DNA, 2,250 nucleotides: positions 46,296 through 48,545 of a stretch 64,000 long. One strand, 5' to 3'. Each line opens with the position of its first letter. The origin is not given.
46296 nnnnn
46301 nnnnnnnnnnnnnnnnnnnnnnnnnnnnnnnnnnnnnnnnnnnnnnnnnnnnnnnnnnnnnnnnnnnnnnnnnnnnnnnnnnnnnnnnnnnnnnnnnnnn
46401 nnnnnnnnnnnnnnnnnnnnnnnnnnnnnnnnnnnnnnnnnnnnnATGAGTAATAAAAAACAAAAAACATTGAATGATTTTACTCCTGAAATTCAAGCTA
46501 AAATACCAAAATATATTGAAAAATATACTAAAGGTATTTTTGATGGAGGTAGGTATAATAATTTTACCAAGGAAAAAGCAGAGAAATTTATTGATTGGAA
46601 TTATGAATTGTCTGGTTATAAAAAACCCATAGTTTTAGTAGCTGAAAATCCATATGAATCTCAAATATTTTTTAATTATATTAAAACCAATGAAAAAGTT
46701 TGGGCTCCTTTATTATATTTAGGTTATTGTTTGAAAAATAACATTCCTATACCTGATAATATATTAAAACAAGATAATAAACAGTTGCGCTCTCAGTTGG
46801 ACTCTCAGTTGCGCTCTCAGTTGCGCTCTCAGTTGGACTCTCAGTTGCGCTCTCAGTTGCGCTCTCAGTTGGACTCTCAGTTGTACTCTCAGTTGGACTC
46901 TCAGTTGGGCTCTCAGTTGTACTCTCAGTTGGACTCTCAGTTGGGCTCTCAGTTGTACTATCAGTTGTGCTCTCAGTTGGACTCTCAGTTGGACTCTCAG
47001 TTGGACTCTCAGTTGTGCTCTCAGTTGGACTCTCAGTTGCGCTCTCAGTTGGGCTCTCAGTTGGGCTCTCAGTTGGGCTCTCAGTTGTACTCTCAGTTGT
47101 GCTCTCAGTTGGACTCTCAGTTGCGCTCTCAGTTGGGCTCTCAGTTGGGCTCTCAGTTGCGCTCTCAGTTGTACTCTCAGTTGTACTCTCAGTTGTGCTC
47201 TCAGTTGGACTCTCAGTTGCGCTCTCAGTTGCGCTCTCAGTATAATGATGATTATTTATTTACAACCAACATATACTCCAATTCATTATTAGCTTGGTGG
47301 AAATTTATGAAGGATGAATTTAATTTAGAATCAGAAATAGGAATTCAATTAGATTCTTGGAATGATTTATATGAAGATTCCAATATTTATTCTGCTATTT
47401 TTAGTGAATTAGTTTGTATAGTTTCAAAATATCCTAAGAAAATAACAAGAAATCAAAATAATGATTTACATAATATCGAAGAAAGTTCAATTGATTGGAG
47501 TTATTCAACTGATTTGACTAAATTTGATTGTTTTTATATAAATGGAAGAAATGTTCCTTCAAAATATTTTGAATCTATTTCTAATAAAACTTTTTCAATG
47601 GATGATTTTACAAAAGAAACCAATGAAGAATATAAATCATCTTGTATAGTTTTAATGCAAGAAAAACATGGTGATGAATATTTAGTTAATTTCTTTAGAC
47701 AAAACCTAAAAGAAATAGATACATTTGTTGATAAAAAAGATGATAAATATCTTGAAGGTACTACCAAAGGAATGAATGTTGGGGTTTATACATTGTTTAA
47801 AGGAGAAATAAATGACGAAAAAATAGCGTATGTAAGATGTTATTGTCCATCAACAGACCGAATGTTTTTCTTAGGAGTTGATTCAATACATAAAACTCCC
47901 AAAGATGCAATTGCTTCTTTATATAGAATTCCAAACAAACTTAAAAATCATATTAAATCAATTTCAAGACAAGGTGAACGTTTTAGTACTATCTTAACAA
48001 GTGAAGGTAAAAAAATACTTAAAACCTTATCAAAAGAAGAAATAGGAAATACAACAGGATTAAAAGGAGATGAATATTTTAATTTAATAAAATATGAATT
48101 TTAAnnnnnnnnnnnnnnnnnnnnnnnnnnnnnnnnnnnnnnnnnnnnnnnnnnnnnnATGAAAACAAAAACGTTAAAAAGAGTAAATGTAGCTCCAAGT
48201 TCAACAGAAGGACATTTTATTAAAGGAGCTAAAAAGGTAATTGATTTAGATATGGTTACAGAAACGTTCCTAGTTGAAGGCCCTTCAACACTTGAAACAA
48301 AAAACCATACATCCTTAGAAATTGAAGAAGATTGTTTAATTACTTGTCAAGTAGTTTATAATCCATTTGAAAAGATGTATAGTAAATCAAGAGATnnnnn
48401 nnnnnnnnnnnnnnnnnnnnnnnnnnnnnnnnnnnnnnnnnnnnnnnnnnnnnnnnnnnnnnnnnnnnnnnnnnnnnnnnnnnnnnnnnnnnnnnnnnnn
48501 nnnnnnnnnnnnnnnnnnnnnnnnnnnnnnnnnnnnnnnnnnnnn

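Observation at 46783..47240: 38 in-frame copies of a 12-bp repeat encoding (R/D/G/Y/C)-S-Q-L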

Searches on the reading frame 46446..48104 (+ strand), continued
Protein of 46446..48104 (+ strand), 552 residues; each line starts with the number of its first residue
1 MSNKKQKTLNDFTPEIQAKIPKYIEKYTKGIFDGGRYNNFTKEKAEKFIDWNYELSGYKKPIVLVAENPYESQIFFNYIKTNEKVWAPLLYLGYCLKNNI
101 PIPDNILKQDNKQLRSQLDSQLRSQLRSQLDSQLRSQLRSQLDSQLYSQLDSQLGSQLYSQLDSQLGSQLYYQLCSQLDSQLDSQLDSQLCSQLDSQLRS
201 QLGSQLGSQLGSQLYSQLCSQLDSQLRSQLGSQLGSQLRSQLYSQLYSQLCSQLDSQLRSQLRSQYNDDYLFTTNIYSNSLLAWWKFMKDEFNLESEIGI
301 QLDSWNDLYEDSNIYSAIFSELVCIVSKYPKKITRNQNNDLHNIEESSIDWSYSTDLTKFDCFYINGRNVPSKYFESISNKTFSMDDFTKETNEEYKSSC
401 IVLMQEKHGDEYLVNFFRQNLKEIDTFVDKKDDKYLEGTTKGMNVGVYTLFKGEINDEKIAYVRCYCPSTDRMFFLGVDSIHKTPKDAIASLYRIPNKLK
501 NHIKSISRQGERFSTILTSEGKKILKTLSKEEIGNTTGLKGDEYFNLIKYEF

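Call 59: fold_search(model_id=the predicted structure, library=viral)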
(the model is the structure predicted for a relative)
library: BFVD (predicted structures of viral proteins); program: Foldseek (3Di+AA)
matches with E <= 10: 686; with E <= 0.001: 2
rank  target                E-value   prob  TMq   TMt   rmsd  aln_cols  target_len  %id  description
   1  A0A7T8                3.2e-14  1.00  0.45  0.46  11.4       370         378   16  DUF6745 domain-containing protein [Microcystis phage LMM01]
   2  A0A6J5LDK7            6.6e-04  1.00  0.32  0.55  12.1       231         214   13  Uncharacterized protein (Fragment) [uncultured Caudovirales phage]
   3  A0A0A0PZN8            5.4e-02  0.72  0.11  0.38  14.7       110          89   14  DUF7355 domain-containing protein [Pectobacterium bacteriophage PM2]
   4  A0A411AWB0            1.1e-01  0.28  0.12  0.16  11.8       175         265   13  HNH endonuclease [Pantoea phage vB_PagM_LIET2]
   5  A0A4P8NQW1            1.3e-01  0.04  0.09  0.08  27.4       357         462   12  (no name in the UniProt tables at hand)
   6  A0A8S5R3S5            2.2e-01  0.11  0.09  0.09  14.2       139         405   12  Minor structural protein (Fragment) [Herelleviridae sp. ct7xn19]
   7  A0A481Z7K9            2.6e-01  0.18  0.11  0.24  14.5       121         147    7  Uncharacterized protein [Pithovirus LCPAC304]
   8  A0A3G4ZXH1            2.7e-01  0.35  0.15  0.14  12.3       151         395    7  HNH endonuclease [Faunusvirus sp.]
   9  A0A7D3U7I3            3.1e-01  0.44  0.12  0.27   9.9       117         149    8  (no name in the UniProt tables at hand)
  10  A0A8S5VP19            3.2e-01  0.05  0.10  0.04  20.6       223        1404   12  (no name in the UniProt tables at hand)
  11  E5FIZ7                3.6e-01  0.35  0.10  0.36  15.6       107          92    8  Uncharacterized protein cd.3 [Escherichia phage vB_EcoM_VR7]
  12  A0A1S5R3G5            3.8e-01  0.12  0.10  0.20  10.0       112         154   17  Uncharacterized protein [Pseudomonas phage pf16]
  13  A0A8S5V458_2          3.8e-01  0.04  0.11  0.05  21.4       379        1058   12  PolyVal ADP-Ribosyltransferase [Myoviridae sp. ct8iP21]
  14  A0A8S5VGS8            4.3e-01  0.14  0.10  0.22  15.0       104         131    7  Putative tail lysozyme [Myoviridae sp. ctkfK18]
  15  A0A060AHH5            4.8e-01  0.14  0.10  0.28  12.0        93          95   15  (no name in the UniProt tables at hand)
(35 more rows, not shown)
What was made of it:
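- On DUF6745 (Pfam PF20530): The model of the array-less homologue P0044 matches the DUF6745 protein of Microcystis phage LMM01 over 370 columns, E 3.2e-14 (call 59).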

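Call 62: search_protein_families(library=phrogs, proteins=[P0044, P0101, P0111, P0063], max_evalue=0.01)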
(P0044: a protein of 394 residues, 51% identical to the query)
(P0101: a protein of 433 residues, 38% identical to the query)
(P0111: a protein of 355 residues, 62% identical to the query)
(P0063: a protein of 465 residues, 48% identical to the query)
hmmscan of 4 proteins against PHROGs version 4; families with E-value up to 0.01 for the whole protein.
P0044 (394 aa): 0 families

P0101 (433 aa): 0 families

P0111 (355 aa): 1 family
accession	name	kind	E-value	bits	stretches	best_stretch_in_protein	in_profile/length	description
phrog_31813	-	unknown function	0.00023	21.3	1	89-293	175-363/378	-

P0063 (465 aa): 2 families
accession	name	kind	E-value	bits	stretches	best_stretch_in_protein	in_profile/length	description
phrog_311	-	unknown function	2.8e-05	25.7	0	183-209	19-46/85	-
phrog_2600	-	unknown function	0.009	16.9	0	163-231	29-103/236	-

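Call 71: find_encoding_contigs(protein=P0019, flank=3000, max_places=3)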
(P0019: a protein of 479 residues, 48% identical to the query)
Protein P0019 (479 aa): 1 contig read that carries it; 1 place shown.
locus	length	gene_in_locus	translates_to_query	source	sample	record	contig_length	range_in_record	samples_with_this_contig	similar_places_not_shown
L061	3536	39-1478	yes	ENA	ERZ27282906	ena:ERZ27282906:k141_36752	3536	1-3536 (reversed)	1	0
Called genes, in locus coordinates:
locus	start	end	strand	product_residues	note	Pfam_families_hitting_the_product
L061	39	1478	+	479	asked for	-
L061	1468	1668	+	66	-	-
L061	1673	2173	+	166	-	PF13392:HNH_3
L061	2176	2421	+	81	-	-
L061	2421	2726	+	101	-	-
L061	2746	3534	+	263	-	?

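Call 72: find_encoding_contigs(protein=P0035, flank=3000, max_places=3)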
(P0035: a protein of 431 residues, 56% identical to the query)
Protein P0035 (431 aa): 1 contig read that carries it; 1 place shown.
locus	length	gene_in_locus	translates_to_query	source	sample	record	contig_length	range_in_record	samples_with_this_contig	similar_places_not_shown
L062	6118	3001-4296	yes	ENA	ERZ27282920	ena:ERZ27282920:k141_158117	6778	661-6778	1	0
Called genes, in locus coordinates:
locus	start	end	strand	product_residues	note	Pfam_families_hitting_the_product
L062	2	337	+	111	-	-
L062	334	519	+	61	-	-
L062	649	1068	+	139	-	-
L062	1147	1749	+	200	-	-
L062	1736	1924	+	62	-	-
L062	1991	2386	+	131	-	-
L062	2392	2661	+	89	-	-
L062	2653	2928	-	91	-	-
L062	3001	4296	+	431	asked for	PF20530:DUF6745 (faint)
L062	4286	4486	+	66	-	-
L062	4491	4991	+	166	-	PF13392:HNH_3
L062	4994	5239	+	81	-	-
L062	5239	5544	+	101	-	-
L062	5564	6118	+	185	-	?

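Call 73: find_encoding_contigs(protein=P0023, flank=3000, max_places=3)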
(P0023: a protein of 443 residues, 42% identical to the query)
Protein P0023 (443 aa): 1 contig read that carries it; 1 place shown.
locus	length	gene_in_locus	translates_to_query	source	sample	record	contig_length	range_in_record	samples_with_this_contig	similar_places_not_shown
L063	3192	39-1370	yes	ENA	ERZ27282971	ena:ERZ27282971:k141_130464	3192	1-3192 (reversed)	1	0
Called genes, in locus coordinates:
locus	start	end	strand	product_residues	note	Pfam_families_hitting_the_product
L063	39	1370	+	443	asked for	PF20530:DUF6745 (faint)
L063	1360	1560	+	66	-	-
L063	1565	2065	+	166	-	PF13392:HNH_3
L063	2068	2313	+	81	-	-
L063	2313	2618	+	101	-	-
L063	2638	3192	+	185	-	?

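Call 87: search_protein_representatives(alignment_id=A3)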
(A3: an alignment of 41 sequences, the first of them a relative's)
Query: 41 sequences, 399 profile positions. Proteins with E-value up to 0.001 (for the whole library): 5407; up to 1e-10: 2261; up to 1e-30: 309. The best 150 are listed.
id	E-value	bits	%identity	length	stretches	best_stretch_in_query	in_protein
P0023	2.7e-173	593.3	-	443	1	1-399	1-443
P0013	7.9e-168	575.2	-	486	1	1-399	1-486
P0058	9.4e-151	519.0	-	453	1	1-399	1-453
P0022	2.4e-150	517.7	-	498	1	1-397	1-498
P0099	2.0e-148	511.3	-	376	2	110-399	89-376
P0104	5.5e-146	503.3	-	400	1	1-399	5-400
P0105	1.6e-143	495.2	-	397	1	1-399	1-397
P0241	1.1e-136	472.7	-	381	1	1-399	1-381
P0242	1.3e-135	469.2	-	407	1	1-399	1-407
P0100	4.9e-134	464.0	-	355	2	116-399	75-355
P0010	1.1e-133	462.7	-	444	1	85-399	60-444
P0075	1.5e-132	459.0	-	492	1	4-399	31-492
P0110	1.8e-131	455.5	-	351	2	115-399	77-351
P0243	1.3e-124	433.0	-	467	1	2-399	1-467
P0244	1.8e-124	432.5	-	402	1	2-399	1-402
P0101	1.4e-83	297.9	-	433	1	2-354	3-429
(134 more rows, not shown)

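Call 101: fold_search(model_id=the predicted structure, library=pdb)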
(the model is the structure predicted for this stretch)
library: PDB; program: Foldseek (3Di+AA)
matches with E <= 10: 202; with E <= 0.001: 0
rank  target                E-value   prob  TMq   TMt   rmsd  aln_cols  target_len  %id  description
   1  5kpe_MODEL_1_A        3.8e-01  0.23  0.10  0.34  11.8       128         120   12  Solution NMR Structure of Denovo Beta Sheet Design Protein, Northeast Structural Genomics Consortium (NESG) Ta (released 2016-09-21)
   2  6l77                  6.3e-01  0.08  0.08  0.17  18.7       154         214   16  Crystal structure of MS5 from Brassica napus (released 2020-06-03)
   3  8p0w_H                6.7e-01  0.12  0.07  0.17  16.7       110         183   11  Structure of the human Commander complex COMMD ring (released 2024-03-20)
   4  9q6a_B                7.1e-01  0.03  0.05  0.09  18.6       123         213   12  Crystal structure of octameric COMMD-like protein MBK5214510 from Flavobacteriaceae bacterium (released 2025-10-01)
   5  8bo1_B                7.9e-01  0.03  0.08  0.10  21.0       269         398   11  ExoY Nucleotidyl Cyclase domain from Vibrio nigripulchritudo MARTX toxin, bound to Latrunculin-B-ATP-Mg-actin, and 3'- (released 2023-09-20)
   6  9q6a_A                1.4e+00  0.03  0.05  0.11  17.4       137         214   10  Crystal structure of octameric COMMD-like protein MBK5214510 from Flavobacteriaceae bacterium (released 2025-10-01)
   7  8p0w_A                1.5e+00  0.04  0.06  0.14  18.8       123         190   12  Structure of the human Commander complex COMMD ring (released 2024-03-20)
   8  6ylg_4                1.7e+00  0.05  0.06  0.07  13.4       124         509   14  Rix1-Rea1 pre-60S particle - 60S core, body 1 (rigid body refinement) (released 2020-07-29)
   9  8br0_D                1.9e+00  0.03  0.07  0.09  15.2       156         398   13  ExoY Nucleotidyl Cyclase domain from Vibrio nigripulchritudo MARTX toxin (residue Q3455 to L3863) in complex with 3'de (released 2023-09-20)
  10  8q0r_AAA              2.3e+00  0.21  0.09  0.39   5.0        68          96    7  X-ray structure of MNEI mutant Mut9 (E23A, C41A, Y65R, S76Y) (released 2024-02-07)
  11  5u0s_Q                2.3e+00  0.07  0.09  0.10  16.9       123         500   11  Cryo-EM structure of the Mediator-RNAPII complex (released 2017-03-08)
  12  8f2r_A                2.3e+00  0.04  0.06  0.15  17.4       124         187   14  Human CCC complex (released 2023-05-24)
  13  3f40                  2.4e+00  0.14  0.08  0.32   4.6        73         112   10  Crystal structure of NTF2-like protein of unknown function (YP_677363.1) from CYTOPHAGA HUTCHINSONII ATCC 33406 at 1.27  (released 2008-11-18)
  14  4aeq                  2.4e+00  0.11  0.08  0.32   6.6        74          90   20  Crystal structure of the dimeric immunity protein Cmi solved by direct methods (Arcimboldo) (released 2012-01-25)
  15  2xgl_B                2.5e+00  0.08  0.08  0.35  13.9        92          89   15  The X-ray structure of the Escherichia coli colicin M immunity protein demonstrates the presence of a disulphide bridg (released 2010-11-17)
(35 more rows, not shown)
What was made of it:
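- Tried and rejected: Foldseek against the PDB: nothing at E<=0.001 (call 101).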

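Call 108: find_encoding_contigs(protein=P0044, flank=7000, max_places=2)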
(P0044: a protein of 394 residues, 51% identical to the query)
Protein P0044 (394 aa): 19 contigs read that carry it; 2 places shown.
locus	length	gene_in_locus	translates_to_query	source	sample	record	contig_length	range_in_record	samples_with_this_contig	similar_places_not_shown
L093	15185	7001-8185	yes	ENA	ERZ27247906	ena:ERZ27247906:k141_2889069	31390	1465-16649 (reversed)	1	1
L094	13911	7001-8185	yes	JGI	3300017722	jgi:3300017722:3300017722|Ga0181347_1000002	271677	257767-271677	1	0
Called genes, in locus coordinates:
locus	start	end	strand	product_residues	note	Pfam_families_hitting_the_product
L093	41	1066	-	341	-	-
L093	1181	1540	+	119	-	-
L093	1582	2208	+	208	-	-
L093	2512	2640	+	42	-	-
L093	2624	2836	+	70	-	-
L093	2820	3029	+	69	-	-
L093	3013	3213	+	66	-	-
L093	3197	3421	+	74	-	-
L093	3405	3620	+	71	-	-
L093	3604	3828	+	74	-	-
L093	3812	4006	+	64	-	-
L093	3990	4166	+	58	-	-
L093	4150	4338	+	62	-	-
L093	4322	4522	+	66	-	-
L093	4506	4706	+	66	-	-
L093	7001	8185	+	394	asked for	-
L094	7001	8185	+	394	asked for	-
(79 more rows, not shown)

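Call 109: find_encoding_contigs(protein=P0101, flank=7000, max_places=2)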
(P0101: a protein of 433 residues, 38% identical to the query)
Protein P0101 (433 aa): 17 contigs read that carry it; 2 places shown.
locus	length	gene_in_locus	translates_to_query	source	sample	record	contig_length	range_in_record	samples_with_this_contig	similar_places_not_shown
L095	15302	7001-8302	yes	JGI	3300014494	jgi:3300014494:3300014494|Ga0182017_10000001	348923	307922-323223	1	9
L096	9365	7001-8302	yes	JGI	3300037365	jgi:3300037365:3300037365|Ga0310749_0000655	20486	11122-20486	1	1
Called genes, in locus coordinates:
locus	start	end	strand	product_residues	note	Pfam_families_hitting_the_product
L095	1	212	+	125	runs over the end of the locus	PF02945:Endonuclease_7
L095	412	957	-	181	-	PF01381:HTH_3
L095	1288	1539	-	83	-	-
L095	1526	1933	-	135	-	-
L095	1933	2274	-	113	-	-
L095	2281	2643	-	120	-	-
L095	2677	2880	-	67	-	-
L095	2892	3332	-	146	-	PF14024:DUF4240 (faint)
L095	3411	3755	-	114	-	-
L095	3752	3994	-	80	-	-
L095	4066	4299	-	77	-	-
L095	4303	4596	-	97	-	PF14556:AF2331-like (weak)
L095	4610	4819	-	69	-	-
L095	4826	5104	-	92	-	-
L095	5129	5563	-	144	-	-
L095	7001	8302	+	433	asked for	-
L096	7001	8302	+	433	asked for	-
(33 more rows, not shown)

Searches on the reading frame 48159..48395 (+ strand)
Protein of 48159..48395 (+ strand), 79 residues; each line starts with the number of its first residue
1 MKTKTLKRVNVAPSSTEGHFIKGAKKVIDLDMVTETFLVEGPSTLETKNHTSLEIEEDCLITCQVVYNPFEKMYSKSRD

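Call 45: search_protein_families(library=padloc, proteins=[window:48159-48395:+], max_evalue=0.01)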
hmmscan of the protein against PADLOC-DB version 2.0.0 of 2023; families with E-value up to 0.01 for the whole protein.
window:48159-48395:+ (79 aa): 0 families

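Call 46: search_protein_families(library=pfam, proteins=[window:48159-48395:+], max_evalue=1)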
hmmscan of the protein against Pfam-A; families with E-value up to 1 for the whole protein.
window:48159-48395:+ (79 aa): 0 families

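Call 58: search_protein_families(library=ncbifam, proteins=[window:48159-48395:+], max_evalue=0.1)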
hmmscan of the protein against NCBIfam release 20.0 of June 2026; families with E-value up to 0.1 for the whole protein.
window:48159-48395:+ (79 aa): 0 families

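Call 62: search_protein_families(library=phrogs, proteins=[window:48159-48395:+], max_evalue=0.01)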
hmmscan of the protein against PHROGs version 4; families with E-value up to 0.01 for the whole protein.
window:48159-48395:+ (79 aa): 0 families

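Call 76: find_homologous_proteins(query=window:48159-48395:+, max_evalue=0.001)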
Query window:48159-48395:+ (79 aa): 384 proteins with E <= 0.001 among 384 candidates; the best 120 are listed.
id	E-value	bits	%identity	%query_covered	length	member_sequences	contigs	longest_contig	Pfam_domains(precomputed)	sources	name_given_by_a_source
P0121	5.6e-45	167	100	100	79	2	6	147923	-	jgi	jgi:hypothetical protein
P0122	3.1e-40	152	90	100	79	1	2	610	-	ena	-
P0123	4.6e-38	146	87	100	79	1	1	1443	-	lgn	-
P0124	7.5e-38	145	85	100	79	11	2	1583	-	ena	-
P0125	7.6e-38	145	88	96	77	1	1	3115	-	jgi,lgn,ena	-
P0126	8.5e-38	145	85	100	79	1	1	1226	-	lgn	-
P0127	1.2e-37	144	86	100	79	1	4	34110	-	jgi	jgi:hypothetical protein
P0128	1.1e-36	141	85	100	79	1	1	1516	-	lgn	-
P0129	1.7e-36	141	87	96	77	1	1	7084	-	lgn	-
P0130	2.0e-36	140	87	95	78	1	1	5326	-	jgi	jgi:hypothetical protein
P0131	3.6e-36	140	83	96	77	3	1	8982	-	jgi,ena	-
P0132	6.1e-36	139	86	96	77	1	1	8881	-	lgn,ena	-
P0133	7.2e-36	139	86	96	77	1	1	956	-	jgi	jgi:hypothetical protein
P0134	8.8e-36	138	85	100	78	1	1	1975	-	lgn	-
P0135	1.2e-35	138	85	100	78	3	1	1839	-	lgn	-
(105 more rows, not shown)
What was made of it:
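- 48159..48398 (+): Conserved 79-aa partner gene immediately downstream. 384 homologues at 70-90% identity, all unnamed (call 76).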

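Call 96: search_solved_structures(query=A4, max_evalue=10)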
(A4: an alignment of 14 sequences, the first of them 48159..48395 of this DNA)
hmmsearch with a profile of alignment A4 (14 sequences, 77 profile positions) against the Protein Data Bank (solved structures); distinct sequences matched with E-value up to 10: 0.

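Call 97: find_encoding_contigs(protein=P0121, flank=4000, max_places=8)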
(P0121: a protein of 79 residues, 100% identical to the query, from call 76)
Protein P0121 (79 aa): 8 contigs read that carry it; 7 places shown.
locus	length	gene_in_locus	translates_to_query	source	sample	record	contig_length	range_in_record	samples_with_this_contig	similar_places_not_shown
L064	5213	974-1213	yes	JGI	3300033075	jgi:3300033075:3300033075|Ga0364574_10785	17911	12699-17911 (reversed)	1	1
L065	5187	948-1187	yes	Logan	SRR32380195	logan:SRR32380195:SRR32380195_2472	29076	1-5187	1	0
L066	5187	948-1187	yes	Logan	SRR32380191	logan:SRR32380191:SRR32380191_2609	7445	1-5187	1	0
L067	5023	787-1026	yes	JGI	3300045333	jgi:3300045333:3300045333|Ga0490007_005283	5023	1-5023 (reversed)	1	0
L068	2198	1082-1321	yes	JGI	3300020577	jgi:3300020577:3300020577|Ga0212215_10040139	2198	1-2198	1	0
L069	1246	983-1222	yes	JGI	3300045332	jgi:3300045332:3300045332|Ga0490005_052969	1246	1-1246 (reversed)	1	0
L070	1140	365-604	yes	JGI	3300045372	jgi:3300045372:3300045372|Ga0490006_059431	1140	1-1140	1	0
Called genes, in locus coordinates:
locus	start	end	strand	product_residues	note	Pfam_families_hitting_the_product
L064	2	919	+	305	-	?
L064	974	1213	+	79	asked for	-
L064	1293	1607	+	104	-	-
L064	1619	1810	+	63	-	-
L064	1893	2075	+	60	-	-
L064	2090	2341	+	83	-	-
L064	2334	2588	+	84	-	-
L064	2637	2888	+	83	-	-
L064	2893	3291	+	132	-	-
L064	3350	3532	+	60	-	-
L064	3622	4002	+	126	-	-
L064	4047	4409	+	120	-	-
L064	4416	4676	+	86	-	-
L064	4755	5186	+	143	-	-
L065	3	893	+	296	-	?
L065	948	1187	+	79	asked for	-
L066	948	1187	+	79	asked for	-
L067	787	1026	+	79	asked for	-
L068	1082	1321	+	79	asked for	-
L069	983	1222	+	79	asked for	-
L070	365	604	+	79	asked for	-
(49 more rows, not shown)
